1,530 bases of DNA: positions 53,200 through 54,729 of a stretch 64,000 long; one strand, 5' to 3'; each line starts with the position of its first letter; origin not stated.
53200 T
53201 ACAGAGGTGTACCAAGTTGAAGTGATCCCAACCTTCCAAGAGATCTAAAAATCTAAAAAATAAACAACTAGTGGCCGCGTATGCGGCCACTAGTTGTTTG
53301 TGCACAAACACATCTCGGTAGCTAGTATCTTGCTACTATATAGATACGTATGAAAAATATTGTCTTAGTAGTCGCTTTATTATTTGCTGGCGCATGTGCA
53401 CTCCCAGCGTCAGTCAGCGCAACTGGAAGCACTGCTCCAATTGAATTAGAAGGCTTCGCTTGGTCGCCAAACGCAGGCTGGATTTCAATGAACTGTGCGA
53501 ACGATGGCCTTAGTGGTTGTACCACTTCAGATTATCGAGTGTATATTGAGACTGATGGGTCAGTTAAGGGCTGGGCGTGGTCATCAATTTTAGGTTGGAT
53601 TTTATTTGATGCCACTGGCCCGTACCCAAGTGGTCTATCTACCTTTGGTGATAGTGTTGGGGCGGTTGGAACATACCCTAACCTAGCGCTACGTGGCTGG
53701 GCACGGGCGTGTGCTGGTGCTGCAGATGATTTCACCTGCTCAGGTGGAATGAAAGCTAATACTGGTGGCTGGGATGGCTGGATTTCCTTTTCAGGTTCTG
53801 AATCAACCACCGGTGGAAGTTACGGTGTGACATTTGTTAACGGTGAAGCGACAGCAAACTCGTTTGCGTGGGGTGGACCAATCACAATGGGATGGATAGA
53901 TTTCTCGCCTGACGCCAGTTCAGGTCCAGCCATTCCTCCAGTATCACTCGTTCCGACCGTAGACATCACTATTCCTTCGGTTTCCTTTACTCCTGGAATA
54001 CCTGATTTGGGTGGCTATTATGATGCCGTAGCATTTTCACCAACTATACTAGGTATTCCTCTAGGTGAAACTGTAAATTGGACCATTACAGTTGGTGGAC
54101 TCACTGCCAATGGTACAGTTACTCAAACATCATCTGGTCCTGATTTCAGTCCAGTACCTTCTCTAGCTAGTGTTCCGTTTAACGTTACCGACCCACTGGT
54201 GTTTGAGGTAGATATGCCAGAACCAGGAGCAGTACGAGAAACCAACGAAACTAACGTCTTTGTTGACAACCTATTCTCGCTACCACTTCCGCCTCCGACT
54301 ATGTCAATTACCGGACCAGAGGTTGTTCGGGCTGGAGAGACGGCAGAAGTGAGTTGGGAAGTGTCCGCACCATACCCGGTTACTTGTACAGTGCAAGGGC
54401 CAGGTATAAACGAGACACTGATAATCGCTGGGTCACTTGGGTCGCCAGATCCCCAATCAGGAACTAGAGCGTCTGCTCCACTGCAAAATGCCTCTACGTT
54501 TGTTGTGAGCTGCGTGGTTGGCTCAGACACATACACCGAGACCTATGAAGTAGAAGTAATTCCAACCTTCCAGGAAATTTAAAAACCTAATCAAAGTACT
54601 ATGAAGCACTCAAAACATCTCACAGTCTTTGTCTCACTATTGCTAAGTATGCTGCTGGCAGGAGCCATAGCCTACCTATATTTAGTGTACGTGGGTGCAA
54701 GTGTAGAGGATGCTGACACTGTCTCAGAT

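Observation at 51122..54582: Pair of large paralogous secreted proteins with Trp-rich 'GWI' repeats inserted between fusA and tuf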

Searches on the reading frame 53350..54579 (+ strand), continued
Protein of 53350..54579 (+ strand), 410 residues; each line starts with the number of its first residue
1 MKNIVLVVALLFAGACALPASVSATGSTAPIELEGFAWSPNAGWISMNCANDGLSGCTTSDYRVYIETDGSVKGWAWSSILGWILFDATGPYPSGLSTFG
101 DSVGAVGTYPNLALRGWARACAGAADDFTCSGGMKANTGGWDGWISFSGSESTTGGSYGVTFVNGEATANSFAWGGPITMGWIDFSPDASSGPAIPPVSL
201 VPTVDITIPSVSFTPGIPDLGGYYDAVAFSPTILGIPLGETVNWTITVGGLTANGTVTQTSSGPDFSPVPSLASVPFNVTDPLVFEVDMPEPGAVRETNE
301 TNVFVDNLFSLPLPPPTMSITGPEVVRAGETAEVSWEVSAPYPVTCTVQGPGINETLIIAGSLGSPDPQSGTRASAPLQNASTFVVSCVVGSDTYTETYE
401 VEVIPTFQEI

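Call 66: find_encoding_contigs(protein=P0016, flank=8000, max_places=1)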
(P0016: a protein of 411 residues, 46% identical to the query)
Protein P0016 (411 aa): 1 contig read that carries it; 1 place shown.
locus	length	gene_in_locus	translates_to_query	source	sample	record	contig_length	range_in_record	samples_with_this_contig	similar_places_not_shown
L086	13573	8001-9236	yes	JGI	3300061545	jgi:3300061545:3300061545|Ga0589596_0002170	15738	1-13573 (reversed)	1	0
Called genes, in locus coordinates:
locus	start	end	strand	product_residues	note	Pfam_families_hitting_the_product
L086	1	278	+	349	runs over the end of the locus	PF00248:Aldo_ket_red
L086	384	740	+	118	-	PF03551:PadR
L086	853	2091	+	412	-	PF04024:PspC, PF22571:LiaI-LiaF-TM_PspC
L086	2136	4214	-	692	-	PF01134:GIDA (weak), PF01266:DAO (faint), PF07992:Pyr_redox_2, PF12831:FAD_oxidored, PF13738:Pyr_redox_3, PF00070:Pyr_redox, PF02852:Pyr_redox_dim, PF09335:VTT_dom, +3 more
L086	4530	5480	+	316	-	PF13384:HTH_23 (faint), PF13936:HTH_38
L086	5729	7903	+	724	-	PF00009:GTP_EFTU, PF03144:GTP_EFTU_D2, PF22042:EF-G_D2, PF14492:EFG_III, PF16658:RF3_C (weak), PF03764:EFG_IV, PF00679:EFG_C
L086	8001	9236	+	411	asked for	-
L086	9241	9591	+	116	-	-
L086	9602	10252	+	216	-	-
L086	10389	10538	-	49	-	-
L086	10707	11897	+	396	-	PF00009:GTP_EFTU, PF03144:GTP_EFTU_D2, PF03143:GTP_EFTU_D3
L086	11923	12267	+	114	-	PF00338:Ribosomal_S10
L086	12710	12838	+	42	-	-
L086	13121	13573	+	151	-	?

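Call 67: find_encoding_contigs(protein=P0002, flank=8000, max_places=1)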
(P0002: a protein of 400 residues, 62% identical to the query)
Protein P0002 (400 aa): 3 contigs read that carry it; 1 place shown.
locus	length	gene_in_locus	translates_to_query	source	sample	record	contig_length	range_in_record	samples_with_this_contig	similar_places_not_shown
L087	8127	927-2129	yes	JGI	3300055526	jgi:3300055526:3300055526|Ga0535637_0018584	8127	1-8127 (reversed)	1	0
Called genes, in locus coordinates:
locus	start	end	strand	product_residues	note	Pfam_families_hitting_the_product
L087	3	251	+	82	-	?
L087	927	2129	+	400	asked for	-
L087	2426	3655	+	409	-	PF00009:GTP_EFTU, PF03144:GTP_EFTU_D2, PF03143:GTP_EFTU_D3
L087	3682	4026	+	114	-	PF00338:Ribosomal_S10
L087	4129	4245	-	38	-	-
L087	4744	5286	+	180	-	PF09458:H_lectin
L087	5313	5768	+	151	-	-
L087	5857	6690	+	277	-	-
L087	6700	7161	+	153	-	-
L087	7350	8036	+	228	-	PF00297:Ribosomal_L3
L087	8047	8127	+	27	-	?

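Call 81: search_dna_similar(query=window:53350-54579:+, collection=phages, mode=protein, max_evalue=0.001, max_rows=10)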
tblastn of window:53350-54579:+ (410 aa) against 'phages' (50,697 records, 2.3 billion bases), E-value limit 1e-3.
No match.

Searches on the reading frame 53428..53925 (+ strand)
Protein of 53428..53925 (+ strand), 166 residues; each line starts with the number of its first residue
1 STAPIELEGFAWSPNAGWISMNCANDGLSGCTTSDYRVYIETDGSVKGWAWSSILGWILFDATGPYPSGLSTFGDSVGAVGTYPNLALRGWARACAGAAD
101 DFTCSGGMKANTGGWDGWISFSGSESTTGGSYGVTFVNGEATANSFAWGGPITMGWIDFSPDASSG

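Call 31: predict_structure(alignment_id=A2)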
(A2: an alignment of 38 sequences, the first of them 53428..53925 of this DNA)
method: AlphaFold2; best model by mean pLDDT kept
length: 166 residues; sequences in the alignment: 38
mean_pLDDT: 85.2   pTM: 0.82
mean pLDDT of the five models: 85.2, 84.3, 83.4, 83.0, 82.5
residues with pLDDT >= 90: 86; 70-90: 55; 50-70: 21; < 50: 4
segments of 3 or more residues with pLDDT < 50: none
pLDDT, mean of each block of 10 residues (from residue 1): 90 90 62 74 95 89 90 95 96 87 73 79 84 95 92 85 63
secondary structure, 60 per line:
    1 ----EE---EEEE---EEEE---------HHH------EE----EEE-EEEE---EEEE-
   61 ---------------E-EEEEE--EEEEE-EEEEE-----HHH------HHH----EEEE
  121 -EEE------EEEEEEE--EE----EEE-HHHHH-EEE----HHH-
elements in order: E10-13 E17-20 E45-47 E49-52 E56-59 E78-82 E85-89 E91-95 E117-120 E122-124 E131-137 E146-148 H150-154 E156-158

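Call 33: fold_search(model_id=the predicted structure, library=pdb)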
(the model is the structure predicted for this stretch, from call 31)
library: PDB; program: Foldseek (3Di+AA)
matches with E <= 10: 45; with E <= 0.001: 0
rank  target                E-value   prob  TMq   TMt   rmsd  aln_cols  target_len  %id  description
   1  2ifw_A                1.7e+00  0.03  0.16  0.14  14.4       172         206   13  Crystal structure of scytalido-glutamic peptidase with a transition state analog inhibitor (released 2006-10-03)
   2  6my0_A                2.6e+00  0.02  0.13  0.15  13.8       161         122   13  Structure of 53BP1 Tandem Tudor domains with E1549P and D1550N mutations (released 2019-11-27)
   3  7pq5                  2.7e+00  0.01  0.16  0.04  19.6       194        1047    8  Photorhabdus laumondii T6SS-associated Rhs protein carrying the Tre23 toxin domain (released 2021-12-01)
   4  4x34_B                3.0e+00  0.02  0.14  0.18  12.9       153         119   12  Crystal structure of the 53BP1 tandem tudor domain in complex with p53K381acK382me2 (released 2015-03-04)
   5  9cmw_A                3.0e+00  0.02  0.15  0.04  15.5       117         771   13  The cryo-EM structure of BamACDE complex from Neisseria gonorrhoeae (released 2025-09-03)
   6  5jov                  3.5e+00  0.01  0.10  0.03  16.8       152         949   10  Bacteroides ovatus Xyloglucan PUL GH31 with bound 5FIdoF (released 2016-08-10)
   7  6vip_B                3.7e+00  0.02  0.15  0.17  13.4       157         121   11  TUDOR DOMAIN OF TUMOR SUPPRESSOR P53BP1 WITH MFP-6008 (released 2020-02-12)
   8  3lh0_A                3.9e+00  0.01  0.13  0.16  14.4       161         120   10  Crystal structure of the 53BP1 tandem tudor domain in complex with p53K372me2 (released 2010-03-23)
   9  2kd2_MODEL_1_A        4.1e+00  0.03  0.17  0.23  12.5       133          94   11  NMR Structure of FAIM-CTD (released 2009-02-10)
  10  1g82_A                4.3e+00  0.02  0.16  0.16  15.4       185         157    9  STRUCTURE OF FIBROBLAST GROWTH FACTOR 9 (released 2001-03-07)
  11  9d1y_A                4.3e+00  0.02  0.17  0.12  14.0       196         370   12  Structure of G75R Ubiquitin bound to KLHDC3-EloB/C (released 2024-11-20)
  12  1iub                  4.3e+00  0.01  0.16  0.10  17.7       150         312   15  Fucose-specific lectin from Aleuria aurantia (Hg-derivative form) (released 2003-09-30)
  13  9d1i_A                4.6e+00  0.01  0.14  0.09  15.8       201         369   12  Structure of Ubiquitin bound to KLHDC3-EloB/C (released 2024-11-20)
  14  8pn3_B                4.8e+00  0.01  0.12  0.08  18.4       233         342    8  Crystal structure of the HC7-Glu200Ala mutant complexed to a tetraglycopeptide. (released 2024-03-06)
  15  1g82_C                5.1e+00  0.01  0.15  0.16  15.3       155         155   12  STRUCTURE OF FIBROBLAST GROWTH FACTOR 9 (released 2001-03-07)
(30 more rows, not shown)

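Call 36: search_solved_structures(query=A2, max_evalue=10, show_alignments=2)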
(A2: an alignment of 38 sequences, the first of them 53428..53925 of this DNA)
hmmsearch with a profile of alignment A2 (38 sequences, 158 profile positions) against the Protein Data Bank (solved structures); distinct sequences matched with E-value up to 10: 2.
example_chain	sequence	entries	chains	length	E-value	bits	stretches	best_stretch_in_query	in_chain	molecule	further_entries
9hd7_U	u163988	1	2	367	0.57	13.3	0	54-82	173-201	Chloroplast PsbY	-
8jw0_Q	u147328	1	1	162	1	12.5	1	44-68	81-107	Chlorophyll a-chlorophyll c-peridinin-protein-complex I-17, acpPCI-17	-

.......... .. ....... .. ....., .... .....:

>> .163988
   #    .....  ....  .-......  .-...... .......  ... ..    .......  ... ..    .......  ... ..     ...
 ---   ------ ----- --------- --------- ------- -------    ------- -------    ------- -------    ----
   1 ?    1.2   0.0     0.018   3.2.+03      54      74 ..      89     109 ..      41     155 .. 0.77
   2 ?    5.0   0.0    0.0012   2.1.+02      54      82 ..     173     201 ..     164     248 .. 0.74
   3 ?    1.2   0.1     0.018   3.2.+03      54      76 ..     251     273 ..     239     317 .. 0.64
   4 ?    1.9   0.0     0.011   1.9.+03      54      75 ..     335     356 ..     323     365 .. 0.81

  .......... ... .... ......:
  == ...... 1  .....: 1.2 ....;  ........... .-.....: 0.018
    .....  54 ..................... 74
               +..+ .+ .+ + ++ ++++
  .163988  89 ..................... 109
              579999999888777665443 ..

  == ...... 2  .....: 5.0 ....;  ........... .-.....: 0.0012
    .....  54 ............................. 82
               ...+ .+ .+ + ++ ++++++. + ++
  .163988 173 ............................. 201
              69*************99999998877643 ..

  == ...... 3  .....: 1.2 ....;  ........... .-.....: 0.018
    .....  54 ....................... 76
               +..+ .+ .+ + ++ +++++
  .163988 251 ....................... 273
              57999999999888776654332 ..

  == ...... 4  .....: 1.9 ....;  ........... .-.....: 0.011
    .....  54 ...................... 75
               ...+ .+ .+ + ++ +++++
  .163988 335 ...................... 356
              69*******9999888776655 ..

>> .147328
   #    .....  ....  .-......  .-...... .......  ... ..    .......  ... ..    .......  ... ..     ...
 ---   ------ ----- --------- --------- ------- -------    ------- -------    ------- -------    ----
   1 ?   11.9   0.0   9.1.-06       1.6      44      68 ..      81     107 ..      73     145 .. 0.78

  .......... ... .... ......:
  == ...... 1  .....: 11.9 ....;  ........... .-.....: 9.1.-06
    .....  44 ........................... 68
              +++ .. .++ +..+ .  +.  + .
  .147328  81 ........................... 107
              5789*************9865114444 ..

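Call 37: search_protein_families(library=pfam, alignment_id=A2, max_evalue=1)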
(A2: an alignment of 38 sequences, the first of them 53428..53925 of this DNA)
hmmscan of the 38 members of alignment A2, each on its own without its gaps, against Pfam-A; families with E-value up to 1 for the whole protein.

A. member 1, window:53428-53925:+ (166 aa): 0 families

B. families by the number of members that match (of 38 scanned): 7 families
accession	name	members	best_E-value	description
PF17519.7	DUF5444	5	0.034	Family of unknown function (DUF5444)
PF24268.1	NttC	3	0.0022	T2SS substrate NttC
PF19408.5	PKD_6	1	0.048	PKD-like domain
PF24130.1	DUF7397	1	0.062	Family of unknown function (DUF7397)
PF22829.2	HphA_C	1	0.12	HphA C-terminal domain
PF13636.12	Methyltranf_PUA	1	0.18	RNA-binding PUA-like domain of methyltransferase RsmF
PF05356.16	Phage_Coat_B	1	0.21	Inovirus Coat protein B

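Call 42: fold_search(model_id=the predicted structure, library=viral)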
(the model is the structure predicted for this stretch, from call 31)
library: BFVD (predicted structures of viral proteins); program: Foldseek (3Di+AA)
matches with E <= 10: 55; with E <= 0.001: 0
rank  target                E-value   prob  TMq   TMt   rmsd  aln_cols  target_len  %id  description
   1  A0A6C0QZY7            7.9e-01  0.03  0.16  0.07  17.1       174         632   17  BppU domain protein [Listeria phage LP-018]
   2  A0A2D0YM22            1.3e+00  0.10  0.29  0.31  10.6       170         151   13  Uncharacterized protein [Vibrio phage JSF10]
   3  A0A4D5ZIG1            2.4e+00  0.03  0.16  0.09   9.6       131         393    9  Uncharacterized protein [Burkholderia phage BcepSaruman]
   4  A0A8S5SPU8            2.5e+00  0.02  0.16  0.15  16.3       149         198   12  Uncharacterized protein [Siphoviridae sp. ctJyX12]
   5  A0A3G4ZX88            3.2e+00  0.02  0.13  0.09  12.1       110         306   13  Uncharacterized protein [Faunusvirus sp.]
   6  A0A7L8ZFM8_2          3.2e+00  0.01  0.16  0.05  23.9       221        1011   14  (no name in the UniProt tables at hand)
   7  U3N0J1                3.4e+00  0.01  0.14  0.08  14.7       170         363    9  DNA polymerase processivity factor [anatid alphaherpesvirus 1]
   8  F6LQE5                3.8e+00  0.01  0.15  0.09  18.1       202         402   11  (no name in the UniProt tables at hand)
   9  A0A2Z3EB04            3.8e+00  0.01  0.16  0.07  17.0       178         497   12  (no name in the UniProt tables at hand)
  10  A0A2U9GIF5            3.8e+00  0.01  0.12  0.11  17.1       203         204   14  Wsv461 [White spot syndrome virus]
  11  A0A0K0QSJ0            3.8e+00  0.01  0.15  0.08  26.6       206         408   14  Long tail fiber protein Gp37 [Citrobacter phage IME-CF2]
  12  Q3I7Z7                4.4e+00  0.02  0.16  0.21  14.0       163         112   10  Kelch-like protein [Monkeypox virus]
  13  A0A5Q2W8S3            4.4e+00  0.02  0.18  0.17  13.9       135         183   16  Minor tail protein [Arthrobacter phage Kuleana]
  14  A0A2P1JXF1            4.9e+00  0.02  0.16  0.09  10.6       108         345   16  Glycosyl hydrolase [Rhodococcus phage Finch]
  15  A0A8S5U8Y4            5.5e+00  0.01  0.16  0.16  17.1       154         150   12  Uncharacterized protein [Siphoviridae sp. ctnMR5]
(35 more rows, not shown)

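Call 50: search_protein_representatives(alignment_id=A2)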
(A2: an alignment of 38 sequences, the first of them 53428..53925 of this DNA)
Query: 38 sequences, 158 profile positions. Proteins with E-value up to 0.001 (for the whole library): 8660; up to 1e-10: 5811; up to 1e-30: 708. The best 150 are listed.
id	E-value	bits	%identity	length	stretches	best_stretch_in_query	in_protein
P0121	1.8e-102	356.2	-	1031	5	8-154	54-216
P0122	4.6e-82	289.9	-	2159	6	7-122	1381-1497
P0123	5.2e-72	257.3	-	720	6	36-155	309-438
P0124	2.8e-62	225.6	-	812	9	5-96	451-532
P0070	5.5e-60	218.2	-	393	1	4-155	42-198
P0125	2.1e-59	216.3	-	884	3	7-155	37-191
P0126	7.2e-59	214.5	-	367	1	5-156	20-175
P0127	9.7e-58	210.9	-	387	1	6-155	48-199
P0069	1.1e-57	210.8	-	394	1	3-155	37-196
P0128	1.1e-57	210.7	-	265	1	5-155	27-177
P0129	1.3e-57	210.4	-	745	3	34-154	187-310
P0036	2.7e-57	209.4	-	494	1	2-155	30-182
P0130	6.3e-57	208.2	-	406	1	4-155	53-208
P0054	9.1e-57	207.7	-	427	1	5-155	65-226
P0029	1.1e-56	207.4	-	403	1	5-155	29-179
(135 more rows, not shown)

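Call 83: find_related_loci(query=A2, collection=viral_contigs, flank=5000)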
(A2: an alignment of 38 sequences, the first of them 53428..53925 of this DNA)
Query A2 (166 aa) in viral_contigs; peptide patterns used: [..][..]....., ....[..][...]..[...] (x = any residue, [..] = any of these).
50 stretches matched a pattern, but none encodes a relative of the query by tblastn (E <= 1e-3).
